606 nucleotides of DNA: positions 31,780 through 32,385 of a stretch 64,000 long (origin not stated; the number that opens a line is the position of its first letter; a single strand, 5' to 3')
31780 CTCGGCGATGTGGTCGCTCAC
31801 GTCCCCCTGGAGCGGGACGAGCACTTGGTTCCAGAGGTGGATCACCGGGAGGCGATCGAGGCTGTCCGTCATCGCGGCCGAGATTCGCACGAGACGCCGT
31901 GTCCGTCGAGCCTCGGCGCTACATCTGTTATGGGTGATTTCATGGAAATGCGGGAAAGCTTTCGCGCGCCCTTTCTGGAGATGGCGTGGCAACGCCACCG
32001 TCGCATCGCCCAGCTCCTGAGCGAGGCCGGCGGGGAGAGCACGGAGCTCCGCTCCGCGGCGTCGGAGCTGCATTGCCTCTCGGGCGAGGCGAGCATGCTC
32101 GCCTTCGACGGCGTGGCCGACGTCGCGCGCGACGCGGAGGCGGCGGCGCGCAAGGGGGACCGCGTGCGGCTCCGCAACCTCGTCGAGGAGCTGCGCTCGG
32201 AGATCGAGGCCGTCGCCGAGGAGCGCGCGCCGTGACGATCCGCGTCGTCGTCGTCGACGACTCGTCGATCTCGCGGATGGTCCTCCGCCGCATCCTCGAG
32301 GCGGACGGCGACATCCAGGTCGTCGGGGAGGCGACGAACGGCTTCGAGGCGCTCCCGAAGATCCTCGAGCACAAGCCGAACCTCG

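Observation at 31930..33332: Hpt-CheB operon with no methyl-accepting substrate or CheR nearby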

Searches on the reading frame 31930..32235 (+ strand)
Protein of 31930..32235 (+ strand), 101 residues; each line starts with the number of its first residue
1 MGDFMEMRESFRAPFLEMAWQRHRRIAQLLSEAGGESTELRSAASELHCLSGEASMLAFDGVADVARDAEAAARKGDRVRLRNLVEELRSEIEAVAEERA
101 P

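Call 5: search_protein_families(library=pfam, proteins=[window:31930-32235:+], max_evalue=0.01)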
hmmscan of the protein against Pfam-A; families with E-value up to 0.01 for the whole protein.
window:31930-32235:+ (101 aa): 1 family
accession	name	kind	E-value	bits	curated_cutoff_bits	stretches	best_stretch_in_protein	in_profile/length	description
PF01627.28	Hpt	-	9e-08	32.7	24.6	1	15-97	6-83/84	Hpt domain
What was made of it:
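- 31942..32235 (+): Stand-alone Hpt (97 aa from the ATG shared by all orthologues; 101 aa if started at 31930). Phospho-His in '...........'. Pfam Hpt E=9e-8, above threshold (call 5).
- Checked: An ORF at 31930-32235 (+) scores above Pfam's Hpt threshold (E=9e-8, 32.7 bits against a cut-off of 24.6; call 5).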

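Call 12: find_homologous_proteins(query=window:31930-32232:+, max_evalue=0.001)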
Query window:31930-32232:+ (101 aa): 63 proteins with E <= 0.001 among 104 candidates.
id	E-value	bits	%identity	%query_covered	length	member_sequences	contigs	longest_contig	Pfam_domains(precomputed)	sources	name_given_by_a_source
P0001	5.9e-43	163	100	83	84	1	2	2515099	PF01627.29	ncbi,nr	ncbi:MAG: Hpt domain-containing protein [Labilithrix sp.]|nr:Hpt domain-containing protein [Labilith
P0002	3.8e-32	128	72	93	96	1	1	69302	PF01627.29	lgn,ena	-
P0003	4.3e-32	128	68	97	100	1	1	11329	PF01627.29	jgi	jgi:hypothetical protein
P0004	1.2e-31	126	70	99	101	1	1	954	PF01627.29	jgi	jgi:HPt (histidine-containing phosphotransfer) domain-containing protein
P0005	3.0e-31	125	70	93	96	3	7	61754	PF01627.29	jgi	jgi:HPt (histidine-containing phosphotransfer) domain-containing protein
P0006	4.2e-31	125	70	93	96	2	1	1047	-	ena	-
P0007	2.1e-30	122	69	93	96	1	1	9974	PF01627.29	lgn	-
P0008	2.7e-30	122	71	93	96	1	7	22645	PF01627.29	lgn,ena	-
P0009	4.2e-30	121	70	93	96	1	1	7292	PF01627.29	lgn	-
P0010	4.3e-30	121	70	93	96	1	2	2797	PF01627.29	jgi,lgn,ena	-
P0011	1.6e-29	120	70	93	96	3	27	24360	PF01627.29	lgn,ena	-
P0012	1.9e-29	119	72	93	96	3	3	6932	-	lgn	-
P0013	2.3e-29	119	70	96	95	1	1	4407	PF01627.29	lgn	-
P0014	5.2e-29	118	66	94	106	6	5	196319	PF01627.29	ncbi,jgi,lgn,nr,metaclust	ncbi:MAG: hypothetical protein BGO98_07450 [Myxococcales bacterium 68-20]|nr:MAG: hypothetical prote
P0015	7.0e-29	118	70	93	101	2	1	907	PF01627.29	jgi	jgi:HPt (histidine-containing phosphotransfer) domain-containing protein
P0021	6.6e-28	114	63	96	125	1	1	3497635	PF01627.29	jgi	jgi:hypothetical protein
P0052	9.4e-24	101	57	93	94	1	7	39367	PF01627.29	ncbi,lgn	-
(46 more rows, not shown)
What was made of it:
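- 31942..32235 (+): 63 homologues (call 12).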

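Call 13: find_encoding_contigs(protein=P0021, flank=10000, max_places=2)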
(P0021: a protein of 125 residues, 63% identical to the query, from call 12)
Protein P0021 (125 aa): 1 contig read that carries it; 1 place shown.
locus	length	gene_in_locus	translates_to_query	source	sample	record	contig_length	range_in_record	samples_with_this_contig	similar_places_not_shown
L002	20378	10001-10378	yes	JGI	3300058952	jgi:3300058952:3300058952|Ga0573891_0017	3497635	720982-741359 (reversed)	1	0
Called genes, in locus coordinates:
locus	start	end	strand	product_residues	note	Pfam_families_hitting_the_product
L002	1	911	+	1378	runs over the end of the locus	PF00069:Pkinase, PF07714:PK_Tyr_Ser-Thr, PF13191:AAA_16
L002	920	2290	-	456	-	PF21196:PcrA_UvrD_tudor (weak)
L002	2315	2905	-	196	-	PF00072:Response_reg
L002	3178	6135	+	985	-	PF04434:SWIM (faint), PF00176:SNF2-rel_dom, PF04851:ResIII (weak), PF00271:Helicase_C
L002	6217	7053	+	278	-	PF00072:Response_reg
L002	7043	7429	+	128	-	PF00072:Response_reg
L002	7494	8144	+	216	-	-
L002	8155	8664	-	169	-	PF13581:HATPase_c_2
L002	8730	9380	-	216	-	PF01740:STAS, PF13466:STAS_2 (faint)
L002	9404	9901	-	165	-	PF01740:STAS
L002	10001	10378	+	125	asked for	PF01627:Hpt (weak)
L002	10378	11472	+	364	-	PF00072:Response_reg, PF01339:CheB_methylest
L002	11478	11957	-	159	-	PF00072:Response_reg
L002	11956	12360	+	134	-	PF13581:HATPase_c_2 (weak), PF02518:HATPase_c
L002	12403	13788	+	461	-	PF07228:SpoIIE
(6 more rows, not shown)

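Call 14: find_encoding_contigs(protein=P0052, flank=10000, max_places=2)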
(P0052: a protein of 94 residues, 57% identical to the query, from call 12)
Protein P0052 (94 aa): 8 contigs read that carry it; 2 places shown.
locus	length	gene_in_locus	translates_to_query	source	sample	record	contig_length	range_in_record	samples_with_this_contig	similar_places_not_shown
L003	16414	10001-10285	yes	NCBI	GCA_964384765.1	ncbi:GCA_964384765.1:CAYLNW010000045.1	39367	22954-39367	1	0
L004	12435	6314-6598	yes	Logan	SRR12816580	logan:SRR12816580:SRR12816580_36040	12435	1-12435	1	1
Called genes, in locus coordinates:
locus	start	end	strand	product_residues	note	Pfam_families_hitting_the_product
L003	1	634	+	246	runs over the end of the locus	PF00072:Response_reg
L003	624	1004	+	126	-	PF00072:Response_reg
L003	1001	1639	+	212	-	-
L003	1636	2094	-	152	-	PF13581:HATPase_c_2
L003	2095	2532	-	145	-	-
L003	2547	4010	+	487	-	PF00158:Sigma54_activat, PF14532:Sigma54_activ_2, PF07728:AAA_5 (weak), PF25601:AAA_lid_14, PF02954:HTH_8, PF13556:HTH_30 (faint)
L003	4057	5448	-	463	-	PF01569:PAP2 (weak), PF22778:VCPO_2nd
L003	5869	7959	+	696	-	PF01839:FG-GAP (faint), PF13517:FG-GAP_3, PF07593:UnbV_ASPIC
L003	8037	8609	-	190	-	-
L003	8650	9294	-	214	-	PF01740:STAS, PF13466:STAS_2 (weak)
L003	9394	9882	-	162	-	PF01740:STAS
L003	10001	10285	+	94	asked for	PF01627:Hpt (weak)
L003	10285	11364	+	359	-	PF00072:Response_reg, PF01339:CheB_methylest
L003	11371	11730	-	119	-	PF00072:Response_reg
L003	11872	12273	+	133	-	PF13581:HATPase_c_2 (weak), PF02518:HATPase_c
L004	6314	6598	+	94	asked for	PF01627:Hpt (weak)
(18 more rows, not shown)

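Call 15: find_encoding_contigs(protein=P0014, flank=10000, max_places=2)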
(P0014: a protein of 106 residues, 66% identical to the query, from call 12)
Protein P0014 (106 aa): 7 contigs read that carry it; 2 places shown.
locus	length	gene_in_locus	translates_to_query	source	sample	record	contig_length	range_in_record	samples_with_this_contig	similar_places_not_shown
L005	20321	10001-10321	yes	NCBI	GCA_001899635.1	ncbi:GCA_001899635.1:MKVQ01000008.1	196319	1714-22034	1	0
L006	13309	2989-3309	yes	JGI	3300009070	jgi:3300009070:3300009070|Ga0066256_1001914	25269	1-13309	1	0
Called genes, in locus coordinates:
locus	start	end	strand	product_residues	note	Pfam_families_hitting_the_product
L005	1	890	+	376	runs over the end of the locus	-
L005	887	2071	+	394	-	-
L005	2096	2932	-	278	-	PF02634:FdhD-NarQ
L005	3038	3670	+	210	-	PF02798:GST_N, PF13417:GST_N_3, PF13409:GST_N_2, PF00043:GST_C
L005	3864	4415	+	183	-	PF12804:NTP_transf_3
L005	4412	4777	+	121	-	PF22668:DUF7009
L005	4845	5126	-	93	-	-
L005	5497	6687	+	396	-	PF02163:Peptidase_M50, PF00571:CBS (faint)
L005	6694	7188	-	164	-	PF00582:Usp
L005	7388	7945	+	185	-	-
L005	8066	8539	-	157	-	PF13581:HATPase_c_2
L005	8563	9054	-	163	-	PF01740:STAS, PF13466:STAS_2 (weak)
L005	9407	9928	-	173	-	PF01740:STAS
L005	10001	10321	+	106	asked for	PF01627:Hpt (weak)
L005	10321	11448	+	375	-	PF00072:Response_reg, PF01339:CheB_methylest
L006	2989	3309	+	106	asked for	PF01627:Hpt (weak)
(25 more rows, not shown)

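Call 33: search_protein_families(library=ncbifam, proteins=[window:31930-32232:+], max_evalue=0.01)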
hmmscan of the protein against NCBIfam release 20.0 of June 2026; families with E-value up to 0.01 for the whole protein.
window:31930-32232:+ (101 aa): 0 families

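Call 57: search_solved_structures(query=window:31930-32232:+, max_evalue=10, show_alignments=2)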
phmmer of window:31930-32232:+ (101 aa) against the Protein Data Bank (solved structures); distinct sequences matched with E-value up to 10: 5.
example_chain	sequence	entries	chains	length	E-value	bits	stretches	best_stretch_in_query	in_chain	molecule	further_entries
9o5u_A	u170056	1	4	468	0.093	16.5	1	41-61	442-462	Neuraminidase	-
6jkv_A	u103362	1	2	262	0.24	15.1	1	20-71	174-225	PppA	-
7win_A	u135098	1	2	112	0.9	13.3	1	11-73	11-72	Bromodomain adjacent to zinc finger domain protein 2B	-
9k8a_A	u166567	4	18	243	2.1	12.1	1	28-95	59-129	Cage-t32-Zn1-HEHE-34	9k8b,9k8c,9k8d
7mhb_A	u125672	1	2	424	9.5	10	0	41-100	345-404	ATP-dependent protease ATPase subunit HslU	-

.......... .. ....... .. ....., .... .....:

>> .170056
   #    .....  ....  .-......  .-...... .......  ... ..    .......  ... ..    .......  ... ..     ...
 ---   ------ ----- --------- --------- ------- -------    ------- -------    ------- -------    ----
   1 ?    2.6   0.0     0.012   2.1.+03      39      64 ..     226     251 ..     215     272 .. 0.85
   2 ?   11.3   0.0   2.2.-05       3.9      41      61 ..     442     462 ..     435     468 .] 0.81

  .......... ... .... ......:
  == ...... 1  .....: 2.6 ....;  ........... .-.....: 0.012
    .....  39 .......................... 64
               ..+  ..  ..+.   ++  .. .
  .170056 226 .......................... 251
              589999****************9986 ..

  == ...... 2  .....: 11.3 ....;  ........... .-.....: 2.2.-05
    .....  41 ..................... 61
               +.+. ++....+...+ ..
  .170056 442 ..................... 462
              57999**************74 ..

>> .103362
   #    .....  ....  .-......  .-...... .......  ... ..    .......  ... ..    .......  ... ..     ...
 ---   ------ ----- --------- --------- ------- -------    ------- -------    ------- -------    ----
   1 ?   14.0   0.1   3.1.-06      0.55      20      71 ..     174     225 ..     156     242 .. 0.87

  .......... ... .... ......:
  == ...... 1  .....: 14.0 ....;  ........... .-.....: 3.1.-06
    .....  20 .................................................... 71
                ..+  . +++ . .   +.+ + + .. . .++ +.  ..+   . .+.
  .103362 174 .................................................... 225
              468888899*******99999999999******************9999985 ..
